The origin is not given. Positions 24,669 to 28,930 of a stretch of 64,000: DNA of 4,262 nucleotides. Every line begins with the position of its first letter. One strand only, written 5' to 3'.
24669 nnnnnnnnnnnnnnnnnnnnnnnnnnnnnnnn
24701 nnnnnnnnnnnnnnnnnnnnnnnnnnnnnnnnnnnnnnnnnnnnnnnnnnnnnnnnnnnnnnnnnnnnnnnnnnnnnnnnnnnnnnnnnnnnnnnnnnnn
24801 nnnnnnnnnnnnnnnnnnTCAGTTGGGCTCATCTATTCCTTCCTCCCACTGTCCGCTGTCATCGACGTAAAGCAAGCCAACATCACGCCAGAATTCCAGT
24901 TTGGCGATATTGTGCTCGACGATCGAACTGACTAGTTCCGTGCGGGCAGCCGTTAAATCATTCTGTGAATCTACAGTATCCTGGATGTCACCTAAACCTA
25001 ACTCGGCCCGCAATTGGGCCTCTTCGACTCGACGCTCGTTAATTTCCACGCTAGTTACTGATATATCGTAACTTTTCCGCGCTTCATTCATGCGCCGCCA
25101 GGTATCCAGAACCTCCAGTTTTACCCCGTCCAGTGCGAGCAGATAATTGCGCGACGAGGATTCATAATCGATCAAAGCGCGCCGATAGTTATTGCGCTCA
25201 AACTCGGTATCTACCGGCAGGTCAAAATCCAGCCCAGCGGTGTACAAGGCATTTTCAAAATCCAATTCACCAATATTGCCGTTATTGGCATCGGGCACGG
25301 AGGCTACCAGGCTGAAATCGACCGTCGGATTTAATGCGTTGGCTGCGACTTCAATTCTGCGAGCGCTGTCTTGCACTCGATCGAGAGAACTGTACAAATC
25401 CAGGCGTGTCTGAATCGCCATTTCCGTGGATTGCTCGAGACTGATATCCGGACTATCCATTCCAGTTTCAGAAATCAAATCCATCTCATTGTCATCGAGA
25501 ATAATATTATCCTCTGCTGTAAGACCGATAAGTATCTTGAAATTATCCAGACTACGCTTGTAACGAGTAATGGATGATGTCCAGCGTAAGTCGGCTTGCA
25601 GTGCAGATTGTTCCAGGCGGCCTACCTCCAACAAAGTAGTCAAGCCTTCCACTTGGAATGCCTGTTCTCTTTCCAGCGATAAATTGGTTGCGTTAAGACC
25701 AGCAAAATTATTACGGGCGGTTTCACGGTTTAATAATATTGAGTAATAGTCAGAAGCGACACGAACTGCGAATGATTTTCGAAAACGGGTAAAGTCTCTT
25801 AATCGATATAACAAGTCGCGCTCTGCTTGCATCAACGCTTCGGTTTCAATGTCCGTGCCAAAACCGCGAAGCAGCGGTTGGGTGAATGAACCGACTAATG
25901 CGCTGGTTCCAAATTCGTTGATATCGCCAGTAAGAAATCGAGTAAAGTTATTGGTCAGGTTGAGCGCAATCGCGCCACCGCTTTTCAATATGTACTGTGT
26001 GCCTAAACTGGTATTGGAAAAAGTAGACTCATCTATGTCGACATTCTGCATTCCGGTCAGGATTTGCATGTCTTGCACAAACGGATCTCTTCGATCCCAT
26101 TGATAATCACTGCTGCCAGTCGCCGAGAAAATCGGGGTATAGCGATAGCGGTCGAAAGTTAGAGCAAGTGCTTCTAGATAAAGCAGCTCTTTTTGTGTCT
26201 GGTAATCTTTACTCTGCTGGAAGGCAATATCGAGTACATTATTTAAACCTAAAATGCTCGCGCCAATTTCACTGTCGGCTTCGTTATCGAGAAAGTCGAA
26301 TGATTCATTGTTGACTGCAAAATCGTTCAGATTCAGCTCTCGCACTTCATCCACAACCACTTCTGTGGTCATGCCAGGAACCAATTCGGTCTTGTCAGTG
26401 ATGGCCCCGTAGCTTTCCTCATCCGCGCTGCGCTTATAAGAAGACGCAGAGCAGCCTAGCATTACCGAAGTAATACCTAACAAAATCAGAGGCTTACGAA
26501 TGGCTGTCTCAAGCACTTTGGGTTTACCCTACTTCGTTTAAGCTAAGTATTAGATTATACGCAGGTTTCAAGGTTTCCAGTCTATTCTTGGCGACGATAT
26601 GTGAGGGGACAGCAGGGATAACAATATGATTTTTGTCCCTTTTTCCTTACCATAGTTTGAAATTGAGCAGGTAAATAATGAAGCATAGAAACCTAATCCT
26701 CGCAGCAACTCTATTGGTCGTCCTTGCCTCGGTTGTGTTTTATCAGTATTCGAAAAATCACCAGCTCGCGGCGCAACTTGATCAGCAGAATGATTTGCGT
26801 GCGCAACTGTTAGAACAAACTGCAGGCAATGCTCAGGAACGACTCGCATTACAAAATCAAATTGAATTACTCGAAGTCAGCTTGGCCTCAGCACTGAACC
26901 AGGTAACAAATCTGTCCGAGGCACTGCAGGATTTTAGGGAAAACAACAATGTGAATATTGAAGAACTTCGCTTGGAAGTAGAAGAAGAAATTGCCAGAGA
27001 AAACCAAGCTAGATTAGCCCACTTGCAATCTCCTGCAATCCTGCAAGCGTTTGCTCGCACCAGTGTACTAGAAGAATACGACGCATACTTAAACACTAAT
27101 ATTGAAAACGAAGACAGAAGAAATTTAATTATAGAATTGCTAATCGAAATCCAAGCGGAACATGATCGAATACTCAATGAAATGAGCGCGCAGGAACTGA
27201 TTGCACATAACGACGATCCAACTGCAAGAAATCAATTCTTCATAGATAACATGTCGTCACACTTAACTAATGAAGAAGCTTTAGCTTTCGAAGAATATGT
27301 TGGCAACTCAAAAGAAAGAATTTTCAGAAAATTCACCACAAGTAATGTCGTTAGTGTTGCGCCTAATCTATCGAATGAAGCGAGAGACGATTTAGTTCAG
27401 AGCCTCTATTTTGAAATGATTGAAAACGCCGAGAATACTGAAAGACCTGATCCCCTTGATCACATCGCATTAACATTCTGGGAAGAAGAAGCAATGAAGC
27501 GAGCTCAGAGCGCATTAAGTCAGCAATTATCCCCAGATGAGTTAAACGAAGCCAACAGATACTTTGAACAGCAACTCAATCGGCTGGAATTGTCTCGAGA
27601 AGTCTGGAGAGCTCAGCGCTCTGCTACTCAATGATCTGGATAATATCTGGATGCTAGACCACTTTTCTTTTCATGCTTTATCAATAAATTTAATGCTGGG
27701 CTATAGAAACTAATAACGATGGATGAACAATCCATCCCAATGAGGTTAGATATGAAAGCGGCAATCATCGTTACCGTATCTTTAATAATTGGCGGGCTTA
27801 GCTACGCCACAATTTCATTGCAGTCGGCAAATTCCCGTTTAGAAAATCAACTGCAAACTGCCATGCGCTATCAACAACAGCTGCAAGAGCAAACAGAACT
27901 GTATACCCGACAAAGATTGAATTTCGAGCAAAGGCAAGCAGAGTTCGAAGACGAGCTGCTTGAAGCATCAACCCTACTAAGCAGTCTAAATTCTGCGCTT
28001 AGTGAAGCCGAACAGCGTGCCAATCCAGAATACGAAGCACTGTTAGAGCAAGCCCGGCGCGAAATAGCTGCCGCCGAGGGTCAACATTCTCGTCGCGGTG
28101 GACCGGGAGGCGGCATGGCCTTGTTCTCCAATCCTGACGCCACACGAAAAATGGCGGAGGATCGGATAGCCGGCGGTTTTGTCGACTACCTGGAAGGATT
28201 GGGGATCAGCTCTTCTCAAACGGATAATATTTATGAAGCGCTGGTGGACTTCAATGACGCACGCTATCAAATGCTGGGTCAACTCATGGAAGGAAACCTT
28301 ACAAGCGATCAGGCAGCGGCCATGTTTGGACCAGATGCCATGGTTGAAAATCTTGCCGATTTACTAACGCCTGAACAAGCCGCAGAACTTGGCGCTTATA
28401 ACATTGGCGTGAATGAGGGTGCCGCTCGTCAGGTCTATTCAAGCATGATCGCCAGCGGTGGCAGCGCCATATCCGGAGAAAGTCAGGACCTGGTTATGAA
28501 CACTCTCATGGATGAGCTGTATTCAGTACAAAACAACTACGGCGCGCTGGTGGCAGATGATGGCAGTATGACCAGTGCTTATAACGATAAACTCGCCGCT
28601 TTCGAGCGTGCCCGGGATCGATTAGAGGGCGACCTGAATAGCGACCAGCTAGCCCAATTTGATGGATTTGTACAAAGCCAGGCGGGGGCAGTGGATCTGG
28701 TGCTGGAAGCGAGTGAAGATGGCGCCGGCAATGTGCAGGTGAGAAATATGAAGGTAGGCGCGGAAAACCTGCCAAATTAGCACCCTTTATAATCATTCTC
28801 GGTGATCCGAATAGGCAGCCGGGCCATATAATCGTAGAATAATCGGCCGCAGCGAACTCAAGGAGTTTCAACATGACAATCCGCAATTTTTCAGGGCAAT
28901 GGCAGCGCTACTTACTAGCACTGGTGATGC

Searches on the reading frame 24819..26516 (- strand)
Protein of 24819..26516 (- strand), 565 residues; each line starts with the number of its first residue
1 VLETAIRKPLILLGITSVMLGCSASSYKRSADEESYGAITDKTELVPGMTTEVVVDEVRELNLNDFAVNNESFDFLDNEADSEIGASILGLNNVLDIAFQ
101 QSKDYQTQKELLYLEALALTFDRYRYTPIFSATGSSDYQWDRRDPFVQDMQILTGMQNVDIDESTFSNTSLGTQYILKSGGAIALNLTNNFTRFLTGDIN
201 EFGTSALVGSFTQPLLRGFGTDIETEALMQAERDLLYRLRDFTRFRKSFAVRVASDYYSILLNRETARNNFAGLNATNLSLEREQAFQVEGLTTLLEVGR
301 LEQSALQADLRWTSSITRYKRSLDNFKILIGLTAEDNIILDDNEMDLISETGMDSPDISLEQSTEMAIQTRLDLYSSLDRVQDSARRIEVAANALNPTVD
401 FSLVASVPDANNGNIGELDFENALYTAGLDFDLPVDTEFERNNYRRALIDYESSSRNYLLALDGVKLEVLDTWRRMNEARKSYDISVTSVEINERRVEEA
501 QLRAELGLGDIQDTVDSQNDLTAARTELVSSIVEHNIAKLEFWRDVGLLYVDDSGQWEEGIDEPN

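Call 12: search_protein_families(library=pfam, proteins=[window:24819-26516:-], max_evalue=0.001)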
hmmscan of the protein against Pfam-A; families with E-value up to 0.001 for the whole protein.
window:24819-26516:- (565 aa): 1 family
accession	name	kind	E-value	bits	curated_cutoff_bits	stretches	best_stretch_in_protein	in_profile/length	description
PF02321.23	OEP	-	1.7e-22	80.6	22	1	360-541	1-181/187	Outer membrane efflux protein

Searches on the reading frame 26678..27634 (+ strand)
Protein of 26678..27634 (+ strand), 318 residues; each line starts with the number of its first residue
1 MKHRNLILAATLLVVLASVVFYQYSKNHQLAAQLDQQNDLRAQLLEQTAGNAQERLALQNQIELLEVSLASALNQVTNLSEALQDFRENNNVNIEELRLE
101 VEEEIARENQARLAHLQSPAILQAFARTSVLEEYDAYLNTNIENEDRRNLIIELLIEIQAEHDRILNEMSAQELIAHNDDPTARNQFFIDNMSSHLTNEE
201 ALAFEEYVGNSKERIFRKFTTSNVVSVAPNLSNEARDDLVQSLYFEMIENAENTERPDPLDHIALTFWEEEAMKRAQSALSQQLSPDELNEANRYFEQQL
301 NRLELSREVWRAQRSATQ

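Call 12: search_protein_families(library=pfam, proteins=[window:26678-27634:+], max_evalue=0.001)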
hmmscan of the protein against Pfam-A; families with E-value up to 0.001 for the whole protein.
window:26678-27634:+ (318 aa): 0 families

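Call 79: search_protein_families(library=pfam, proteins=[window:26678-27634:+], max_evalue=10)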
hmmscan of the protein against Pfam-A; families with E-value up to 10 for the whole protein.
window:26678-27634:+ (318 aa): 3 families
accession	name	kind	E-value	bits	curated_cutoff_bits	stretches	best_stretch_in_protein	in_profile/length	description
PF03195.19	LOB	-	0.11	13.6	24.2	1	213-247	31-65/99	Lateral organ boundaries (LOB) domain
PF16700.10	SNCAIP_SNCA_bd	-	1.1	9.6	27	1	40-65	14-35/46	Synphilin-1 alpha-Synuclein-binding domain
PF12685.13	SpoIIIAH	-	1.5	9.2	30.6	1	4-119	1-109/191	SpoIIIAH-like protein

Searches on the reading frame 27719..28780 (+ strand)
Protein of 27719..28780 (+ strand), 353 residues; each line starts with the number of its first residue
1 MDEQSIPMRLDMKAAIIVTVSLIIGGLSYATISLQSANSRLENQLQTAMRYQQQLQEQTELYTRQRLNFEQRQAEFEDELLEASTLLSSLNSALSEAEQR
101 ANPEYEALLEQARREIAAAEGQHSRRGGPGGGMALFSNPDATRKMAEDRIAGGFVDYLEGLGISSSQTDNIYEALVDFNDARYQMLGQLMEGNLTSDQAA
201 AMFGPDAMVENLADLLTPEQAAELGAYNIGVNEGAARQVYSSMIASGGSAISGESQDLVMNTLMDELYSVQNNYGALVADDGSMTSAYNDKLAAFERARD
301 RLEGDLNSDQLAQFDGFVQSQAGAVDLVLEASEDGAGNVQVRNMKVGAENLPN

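Call 12: search_protein_families(library=pfam, proteins=[window:27719-28780:+], max_evalue=0.001)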
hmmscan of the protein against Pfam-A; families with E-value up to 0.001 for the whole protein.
window:27719-28780:+ (353 aa): 0 families

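Call 79: search_protein_families(library=pfam, proteins=[window:27719-28780:+], max_evalue=10)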
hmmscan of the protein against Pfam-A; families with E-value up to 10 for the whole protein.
window:27719-28780:+ (353 aa): 6 families
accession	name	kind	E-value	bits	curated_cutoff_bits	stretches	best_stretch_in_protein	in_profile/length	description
PF13863.11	DUF4200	-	0.21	12.3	29.7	1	53-110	20-77/119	Domain of unknown function (DUF4200)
PF00802.24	Glycoprotein_G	-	0.29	10.9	27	1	15-66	38-85/263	Pneumovirus attachment glycoprotein G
PF02601.20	Exonuc_VII_L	-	0.33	10.8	35.9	1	33-121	177-264/315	Exonuclease VII, large subunit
PF14932.11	HAUS-augmin3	-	0.77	9.6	29.4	1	34-113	78-157/260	HAUS augmin-like complex subunit 3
PF24414.1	DUF7547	-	1.3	9.4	27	1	31-114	49-132/209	Family of unknown function (DUF7547)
PF24627.1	PUMA_CC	-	3.1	8.3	30.1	1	36-79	29-72/74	PUMA coiled-coil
